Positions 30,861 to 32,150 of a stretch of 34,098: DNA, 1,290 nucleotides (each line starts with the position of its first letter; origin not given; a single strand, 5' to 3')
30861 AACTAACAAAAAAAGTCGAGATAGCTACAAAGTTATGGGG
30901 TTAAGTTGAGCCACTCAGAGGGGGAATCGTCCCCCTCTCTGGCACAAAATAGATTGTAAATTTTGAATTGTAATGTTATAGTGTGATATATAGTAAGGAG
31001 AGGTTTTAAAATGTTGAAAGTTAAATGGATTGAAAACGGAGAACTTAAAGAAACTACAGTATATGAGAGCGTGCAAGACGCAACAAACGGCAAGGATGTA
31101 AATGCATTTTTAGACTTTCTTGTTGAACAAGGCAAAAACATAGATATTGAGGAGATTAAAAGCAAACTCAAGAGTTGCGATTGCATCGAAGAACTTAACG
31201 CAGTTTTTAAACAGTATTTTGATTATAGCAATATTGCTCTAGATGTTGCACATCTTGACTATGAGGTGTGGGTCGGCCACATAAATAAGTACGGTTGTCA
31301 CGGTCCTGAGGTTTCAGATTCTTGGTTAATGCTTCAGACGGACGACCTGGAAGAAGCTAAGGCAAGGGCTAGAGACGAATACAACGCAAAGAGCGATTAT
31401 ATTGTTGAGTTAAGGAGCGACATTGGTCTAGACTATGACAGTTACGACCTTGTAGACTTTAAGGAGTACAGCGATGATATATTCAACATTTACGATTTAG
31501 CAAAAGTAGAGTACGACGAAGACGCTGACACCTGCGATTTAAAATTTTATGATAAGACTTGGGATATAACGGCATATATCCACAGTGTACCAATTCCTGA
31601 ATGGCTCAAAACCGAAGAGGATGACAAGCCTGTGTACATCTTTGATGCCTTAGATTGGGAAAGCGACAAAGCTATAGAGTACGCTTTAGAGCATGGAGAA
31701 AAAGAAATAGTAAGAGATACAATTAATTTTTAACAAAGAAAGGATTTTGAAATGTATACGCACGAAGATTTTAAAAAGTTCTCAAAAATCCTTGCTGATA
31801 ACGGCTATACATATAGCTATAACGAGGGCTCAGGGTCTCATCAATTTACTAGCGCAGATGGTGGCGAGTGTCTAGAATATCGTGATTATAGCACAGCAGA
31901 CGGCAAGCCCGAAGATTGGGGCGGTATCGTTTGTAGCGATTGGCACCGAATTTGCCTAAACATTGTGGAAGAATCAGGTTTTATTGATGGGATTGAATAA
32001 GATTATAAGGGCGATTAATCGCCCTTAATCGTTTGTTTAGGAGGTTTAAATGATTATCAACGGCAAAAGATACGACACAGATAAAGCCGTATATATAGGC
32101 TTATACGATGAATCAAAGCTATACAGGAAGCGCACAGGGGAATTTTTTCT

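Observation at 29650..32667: Self-contained, counter-oriented five-gene operon between the late activator and the packaging genes: candidate host-takeover / anti-defence cassette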

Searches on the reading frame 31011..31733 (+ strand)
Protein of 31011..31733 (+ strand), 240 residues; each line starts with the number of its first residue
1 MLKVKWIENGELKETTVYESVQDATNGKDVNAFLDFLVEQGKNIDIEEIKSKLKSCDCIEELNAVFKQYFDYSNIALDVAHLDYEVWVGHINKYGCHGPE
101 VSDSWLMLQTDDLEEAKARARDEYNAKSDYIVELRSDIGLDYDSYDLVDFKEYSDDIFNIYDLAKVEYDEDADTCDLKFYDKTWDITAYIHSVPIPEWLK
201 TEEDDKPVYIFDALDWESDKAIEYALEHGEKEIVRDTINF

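Call 4: search_protein_families(library=pfam, proteins=[window:31011-31733:+], max_evalue=0.1)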
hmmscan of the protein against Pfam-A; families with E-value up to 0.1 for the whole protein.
window:31011-31733:+ (240 aa): 0 families

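Call 5: search_protein_families(library=phrogs, proteins=[window:31011-31733:+], max_evalue=0.01)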
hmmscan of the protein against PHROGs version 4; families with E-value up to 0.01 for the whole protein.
window:31011-31733:+ (240 aa): 0 families

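Call 24: search_solved_structures(query=window:31011-31730:+, max_evalue=10, show_alignments=2)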
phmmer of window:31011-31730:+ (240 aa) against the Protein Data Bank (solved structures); distinct sequences matched with E-value up to 10: 1.
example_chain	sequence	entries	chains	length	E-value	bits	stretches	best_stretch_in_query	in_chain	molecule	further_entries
6cda_A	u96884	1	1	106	1.3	11.8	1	55-122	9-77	ArsR family transcriptional regulator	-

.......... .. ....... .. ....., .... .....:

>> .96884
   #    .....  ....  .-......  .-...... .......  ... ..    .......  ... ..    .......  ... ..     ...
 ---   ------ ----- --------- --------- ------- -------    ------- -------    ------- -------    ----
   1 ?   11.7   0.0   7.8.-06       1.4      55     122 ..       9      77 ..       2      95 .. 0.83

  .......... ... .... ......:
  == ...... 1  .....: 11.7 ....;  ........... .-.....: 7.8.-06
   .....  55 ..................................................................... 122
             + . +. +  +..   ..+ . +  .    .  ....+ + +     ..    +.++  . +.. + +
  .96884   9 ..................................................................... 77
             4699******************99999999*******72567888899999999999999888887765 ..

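Call 36: find_homologous_proteins(query=window:31011-31730:+, max_evalue=0.001)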
Query window:31011-31730:+ (240 aa): 13 proteins with E <= 0.001 among 301 candidates.
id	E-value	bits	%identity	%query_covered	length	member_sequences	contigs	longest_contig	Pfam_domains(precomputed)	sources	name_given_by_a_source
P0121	5.7e-144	496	94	98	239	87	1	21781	-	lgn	-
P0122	9.7e-134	463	86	100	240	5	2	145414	-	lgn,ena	-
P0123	1.1e-129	449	85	98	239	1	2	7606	-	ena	-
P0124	1.4e-122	426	83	98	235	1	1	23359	-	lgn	-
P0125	1.1e-120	420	80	100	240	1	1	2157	-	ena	-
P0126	2.5e-117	409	76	99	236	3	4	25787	-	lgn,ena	-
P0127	1.5e-114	400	76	100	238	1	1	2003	-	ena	-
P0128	5.1e-109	382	72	98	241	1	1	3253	-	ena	-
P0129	8.8e-109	381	72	98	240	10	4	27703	-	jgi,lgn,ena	-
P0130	1.9e-94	334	66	94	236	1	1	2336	-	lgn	-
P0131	8.9e-91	322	95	63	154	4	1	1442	-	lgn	-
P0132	1.3e-53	200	57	67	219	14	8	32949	PF01381.29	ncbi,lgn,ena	-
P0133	1.6e-52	197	73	47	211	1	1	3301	-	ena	-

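Call 41: find_encoding_contigs(protein=P0132, flank=7000, max_places=5)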
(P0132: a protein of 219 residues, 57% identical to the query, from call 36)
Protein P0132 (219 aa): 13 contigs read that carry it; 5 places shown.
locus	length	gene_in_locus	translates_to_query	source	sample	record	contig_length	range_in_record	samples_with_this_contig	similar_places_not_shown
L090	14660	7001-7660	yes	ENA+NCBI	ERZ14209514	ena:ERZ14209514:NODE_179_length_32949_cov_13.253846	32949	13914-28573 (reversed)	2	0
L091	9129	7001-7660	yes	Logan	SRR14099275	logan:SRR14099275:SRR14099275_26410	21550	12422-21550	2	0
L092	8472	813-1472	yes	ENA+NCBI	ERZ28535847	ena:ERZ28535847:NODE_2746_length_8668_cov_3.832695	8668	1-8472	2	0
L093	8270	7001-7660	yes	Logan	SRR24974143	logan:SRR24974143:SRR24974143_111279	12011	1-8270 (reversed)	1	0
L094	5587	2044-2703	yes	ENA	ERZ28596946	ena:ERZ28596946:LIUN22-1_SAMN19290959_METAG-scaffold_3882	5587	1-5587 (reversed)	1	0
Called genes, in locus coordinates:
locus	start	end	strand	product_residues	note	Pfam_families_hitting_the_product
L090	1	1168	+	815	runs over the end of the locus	PF20155:TMP_3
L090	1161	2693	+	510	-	PF05709:Sipho_tail, PF22768:SPP1_Dit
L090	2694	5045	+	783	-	-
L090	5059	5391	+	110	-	-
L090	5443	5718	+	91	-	PF16079:Phage_holin_5_2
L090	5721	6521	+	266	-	PF01510:Amidase_2, PF08230:CW_7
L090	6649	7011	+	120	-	-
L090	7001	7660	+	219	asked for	PF01381:HTH_3 (weak)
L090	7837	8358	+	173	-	PF02572:CobA_CobO_BtuR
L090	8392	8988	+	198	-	PF02632:BioY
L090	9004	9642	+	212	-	PF13241:NAD_binding_7, PF14824:Sirohm_synth_M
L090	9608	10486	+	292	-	PF01379:Porphobil_deam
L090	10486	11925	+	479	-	PF00590:TP_methylase, PF02602:HEM4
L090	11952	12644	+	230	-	PF00590:TP_methylase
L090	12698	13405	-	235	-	-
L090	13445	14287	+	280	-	PF00005:ABC_tran, PF13304:AAA_21 (faint)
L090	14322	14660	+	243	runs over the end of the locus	PF01061:ABC2_membrane, PF12698:ABC2_membrane_3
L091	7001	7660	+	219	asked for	PF01381:HTH_3 (weak)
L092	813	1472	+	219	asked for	PF01381:HTH_3 (weak)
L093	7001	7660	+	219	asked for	PF01381:HTH_3 (weak)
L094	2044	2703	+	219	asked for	PF01381:HTH_3 (weak)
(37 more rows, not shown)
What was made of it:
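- The related HTH-g3C fusion sits at the classic moron site between the lysin and integrase genes (call 41).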

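Call 58: search_protein_families(library=padloc, proteins=[window:31011-31733:+], max_evalue=0.01)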
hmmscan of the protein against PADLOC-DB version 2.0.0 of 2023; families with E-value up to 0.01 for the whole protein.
window:31011-31733:+ (240 aa): 0 families

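Call 59: search_protein_families(library=ncbifam, proteins=[window:31011-31733:+], max_evalue=0.01)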
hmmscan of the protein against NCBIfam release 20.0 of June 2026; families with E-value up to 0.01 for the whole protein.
window:31011-31733:+ (240 aa): 0 families

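Call 66: predict_structure(alignment_id=A2)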
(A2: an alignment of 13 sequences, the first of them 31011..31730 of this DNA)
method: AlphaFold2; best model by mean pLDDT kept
length: 240 residues; sequences in the alignment: 13
mean_pLDDT: 81.9   pTM: 0.62
mean pLDDT of the five models: 81.9, 80.0, 75.7, 75.1, 68.7
residues with pLDDT >= 90: 71; 70-90: 131; 50-70: 31; < 50: 7
segments of 3 or more residues with pLDDT < 50: 237-240
pLDDT, mean of each block of 10 residues (from residue 1): 89 91 91 87 83 91 89 84 92 58 86 94 81 90 87 75 83 86 75 84 53 71 89 57
secondary structure, 60 per line:
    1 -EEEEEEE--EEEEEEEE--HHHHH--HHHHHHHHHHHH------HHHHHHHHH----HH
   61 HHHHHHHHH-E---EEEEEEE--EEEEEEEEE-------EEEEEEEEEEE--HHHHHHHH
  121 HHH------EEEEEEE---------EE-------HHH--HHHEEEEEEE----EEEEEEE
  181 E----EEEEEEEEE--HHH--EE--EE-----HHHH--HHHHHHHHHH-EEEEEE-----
elements in order: E2-8 E11-18 H21-25 H28-39 H46-54 H59-69 E75-81 E84-92 E100-110 H113-123 E130-136 E163-169 E174-181 E186-194 H213-216 H219-228 E230-235

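Call 70: fold_search(model_id=the predicted structure, library=pdb)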
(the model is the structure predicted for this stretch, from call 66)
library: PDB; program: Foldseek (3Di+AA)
matches with E <= 10: 230; with E <= 0.001: 0
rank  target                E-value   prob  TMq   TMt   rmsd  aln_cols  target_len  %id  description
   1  4rsq_C                3.9e-01  0.28  0.13  0.10   7.7        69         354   16  2.9A resolution structure of SRPN2 (K198C/E359C) from Anopheles gambiae (released 2014-12-24)
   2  4rsq_E                4.7e-01  0.21  0.12  0.09   7.8        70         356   17  2.9A resolution structure of SRPN2 (K198C/E359C) from Anopheles gambiae (released 2014-12-24)
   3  9azz_B                4.7e-01  0.08  0.14  0.19  13.2       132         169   11  Crystal structure of outer membrane lipoprotein carrier protein (LolA) from Ehrlichia ruminantium (released 2024-03-20)
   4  5jem_A                4.7e-01  0.03  0.11  0.12  14.2       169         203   11  Complex of IRF-3 with CBP (released 2016-06-15)
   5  4rsq_B                5.3e-01  0.03  0.14  0.10  21.5       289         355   10  2.9A resolution structure of SRPN2 (K198C/E359C) from Anopheles gambiae (released 2014-12-24)
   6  4rob_A                5.3e-01  0.03  0.14  0.10  21.6       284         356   11  2.8A resolution structure of SRPN2 (K198C) from Anopheles gambiae (released 2014-12-24)
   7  9azz_A                6.3e-01  0.07  0.13  0.17  13.6       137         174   12  Crystal structure of outer membrane lipoprotein carrier protein (LolA) from Ehrlichia ruminantium (released 2024-03-20)
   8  4rsq_F                6.3e-01  0.03  0.14  0.10  21.7       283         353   10  2.9A resolution structure of SRPN2 (K198C/E359C) from Anopheles gambiae (released 2014-12-24)
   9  4rsq_J                7.1e-01  0.20  0.13  0.10   7.7        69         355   16  2.9A resolution structure of SRPN2 (K198C/E359C) from Anopheles gambiae (released 2014-12-24)
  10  4rsq_L                7.6e-01  0.03  0.14  0.10  20.7       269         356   11  2.9A resolution structure of SRPN2 (K198C/E359C) from Anopheles gambiae (released 2014-12-24)
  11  4rsq_H                8.1e-01  0.16  0.12  0.09   7.9        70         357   17  2.9A resolution structure of SRPN2 (K198C/E359C) from Anopheles gambiae (released 2014-12-24)
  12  4rsq_A                8.6e-01  0.16  0.12  0.09   7.8        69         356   16  2.9A resolution structure of SRPN2 (K198C/E359C) from Anopheles gambiae (released 2014-12-24)
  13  4rsq_G                8.6e-01  0.16  0.12  0.09   7.9        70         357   16  2.9A resolution structure of SRPN2 (K198C/E359C) from Anopheles gambiae (released 2014-12-24)
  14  9azz_C                9.7e-01  0.06  0.15  0.19  13.4       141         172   10  Crystal structure of outer membrane lipoprotein carrier protein (LolA) from Ehrlichia ruminantium (released 2024-03-20)
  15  3nua_A                9.7e-01  0.03  0.13  0.13  19.6       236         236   13  Crystal Structure of Phosphoribosylaminoimidazole-Succinocarboxamide Synthase from Clostridium perfringens (released 2010-08-25)
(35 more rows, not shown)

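Call 71: fold_search(model_id=the predicted structure, library=viral)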
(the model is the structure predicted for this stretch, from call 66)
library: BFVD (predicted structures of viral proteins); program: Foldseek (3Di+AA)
matches with E <= 10: 430; with E <= 0.001: 0
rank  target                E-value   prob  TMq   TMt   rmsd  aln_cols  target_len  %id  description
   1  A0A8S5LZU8            3.3e-02  0.94  0.23  0.39   8.3       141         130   16  Uncharacterized protein [Siphoviridae sp. ctuvC1]
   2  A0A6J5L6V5            3.3e-02  0.18  0.15  0.13  19.6       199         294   13  Uncharacterized protein [uncultured Caudovirales phage]
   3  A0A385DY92            8.0e-02  0.47  0.16  0.25  12.8       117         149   12  Uncharacterized protein [Streptomyces phage Comrade]
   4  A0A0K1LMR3            1.1e-01  0.16  0.17  0.19  13.5       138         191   15  Uncharacterized protein [Caulobacter phage Sansa]
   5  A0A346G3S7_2          1.2e-01  0.07  0.10  0.04  20.8       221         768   13  (no name in the UniProt tables at hand)
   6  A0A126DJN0            1.3e-01  0.93  0.21  0.52   5.0        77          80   13  (no name in the UniProt tables at hand)
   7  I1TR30                1.7e-01  0.44  0.21  0.31  13.9       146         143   14  (no name in the UniProt tables at hand)
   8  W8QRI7                1.8e-01  0.25  0.17  0.13  14.3       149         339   17  Uncharacterized protein [Chloriridovirus anopheles1]
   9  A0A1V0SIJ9            1.8e-01  0.21  0.19  0.25  18.9       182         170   11  Uncharacterized protein [Klosneuvirus KNV1]
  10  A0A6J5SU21            2.2e-01  0.96  0.18  0.68   3.0        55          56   16  Uncharacterized protein [uncultured Caudovirales phage]
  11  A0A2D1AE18            2.5e-01  0.33  0.18  0.38   8.8        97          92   21  Uncharacterized protein [Rhodococcus phage Trina]
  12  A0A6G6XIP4            2.5e-01  0.33  0.19  0.28  13.9       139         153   16  (no name in the UniProt tables at hand)
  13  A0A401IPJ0            2.7e-01  0.08  0.18  0.05  20.0       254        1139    9  Wsv216-like protein [Penaeus monodon endogenous nimavirus]
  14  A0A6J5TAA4            2.9e-01  0.41  0.18  0.38   8.0        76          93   16  Uncharacterized protein [uncultured Caudovirales phage]
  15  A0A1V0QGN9            3.4e-01  0.25  0.12  0.09   7.4        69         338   17  SWPV2-ORF261 [Shearwaterpox virus]
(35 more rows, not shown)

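Call 87: search_protein_representatives(alignment_id=A2)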
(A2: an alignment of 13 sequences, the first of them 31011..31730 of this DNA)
Query: 13 sequences, 240 profile positions. Proteins with E-value up to 0.001 (for the whole library): 7; up to 1e-10: 4; up to 1e-30: 2. The best 7 are listed.
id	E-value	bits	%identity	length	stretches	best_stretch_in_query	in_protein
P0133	1.8e-72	260.2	-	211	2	1-126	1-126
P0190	1.4e-64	234.5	-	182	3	148-238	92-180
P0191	8.6e-17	78.0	-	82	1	1-79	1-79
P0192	1.1e-15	74.3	-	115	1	1-81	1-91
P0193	3.6e-10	56.3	-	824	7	29-86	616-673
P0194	8.2e-10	55.1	-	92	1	1-80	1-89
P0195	3.6e-08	49.7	-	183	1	1-81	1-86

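Call 93: search_protein_families(library=pfam, proteins=[P0195, L090:6649-7011:+], max_evalue=0.01)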
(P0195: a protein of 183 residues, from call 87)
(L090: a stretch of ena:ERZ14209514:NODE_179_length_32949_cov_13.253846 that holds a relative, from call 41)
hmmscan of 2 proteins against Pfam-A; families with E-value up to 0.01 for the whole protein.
P0195 (183 aa): 0 families

L090:6649-7011:+ (120 aa): 0 families

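Call 94: search_protein_families(library=phrogs, proteins=[L090:6649-7011:+], max_evalue=0.01)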
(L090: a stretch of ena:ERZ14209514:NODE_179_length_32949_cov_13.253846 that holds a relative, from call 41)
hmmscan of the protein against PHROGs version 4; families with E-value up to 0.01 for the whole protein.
L090:6649-7011:+ (120 aa): 0 families

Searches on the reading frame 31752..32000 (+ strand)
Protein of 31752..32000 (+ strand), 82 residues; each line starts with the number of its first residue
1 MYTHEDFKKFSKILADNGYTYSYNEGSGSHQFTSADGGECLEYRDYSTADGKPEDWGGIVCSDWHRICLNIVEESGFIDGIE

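Call 4: search_protein_families(library=pfam, proteins=[window:31752-32000:+], max_evalue=0.1)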
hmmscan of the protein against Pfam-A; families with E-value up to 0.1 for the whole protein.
window:31752-32000:+ (82 aa): 0 families

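Call 5: search_protein_families(library=phrogs, proteins=[window:31752-32000:+], max_evalue=0.01)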
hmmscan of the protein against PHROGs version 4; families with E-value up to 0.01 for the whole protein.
window:31752-32000:+ (82 aa): 0 families

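Call 58: search_protein_families(library=padloc, proteins=[window:31752-32000:+], max_evalue=0.01)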
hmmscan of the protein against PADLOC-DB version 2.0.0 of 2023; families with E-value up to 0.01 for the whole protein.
window:31752-32000:+ (82 aa): 0 families

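Call 59: search_protein_families(library=ncbifam, proteins=[window:31752-32000:+], max_evalue=0.01)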
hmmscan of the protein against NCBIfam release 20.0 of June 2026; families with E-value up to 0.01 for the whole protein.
window:31752-32000:+ (82 aa): 0 families

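Call 97: search_solved_structures(query=window:31752-31997:+, max_evalue=5, show_alignments=1)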
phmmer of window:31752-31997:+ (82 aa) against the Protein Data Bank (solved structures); distinct sequences matched with E-value up to 5: 4.
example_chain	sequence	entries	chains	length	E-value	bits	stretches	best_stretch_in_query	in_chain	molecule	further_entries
2ici_A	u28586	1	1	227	0.21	15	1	40-82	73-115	Exotoxin I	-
9q8p_A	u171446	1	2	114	1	12.9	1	9-54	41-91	Fungal Immunomodulatory Protein FIP-ach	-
8j07_k8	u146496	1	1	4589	1.3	12.6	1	16-74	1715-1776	Dynein axonemal heavy chain 10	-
3pg0_A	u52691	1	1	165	2.8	11.5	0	16-52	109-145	ThreeFoil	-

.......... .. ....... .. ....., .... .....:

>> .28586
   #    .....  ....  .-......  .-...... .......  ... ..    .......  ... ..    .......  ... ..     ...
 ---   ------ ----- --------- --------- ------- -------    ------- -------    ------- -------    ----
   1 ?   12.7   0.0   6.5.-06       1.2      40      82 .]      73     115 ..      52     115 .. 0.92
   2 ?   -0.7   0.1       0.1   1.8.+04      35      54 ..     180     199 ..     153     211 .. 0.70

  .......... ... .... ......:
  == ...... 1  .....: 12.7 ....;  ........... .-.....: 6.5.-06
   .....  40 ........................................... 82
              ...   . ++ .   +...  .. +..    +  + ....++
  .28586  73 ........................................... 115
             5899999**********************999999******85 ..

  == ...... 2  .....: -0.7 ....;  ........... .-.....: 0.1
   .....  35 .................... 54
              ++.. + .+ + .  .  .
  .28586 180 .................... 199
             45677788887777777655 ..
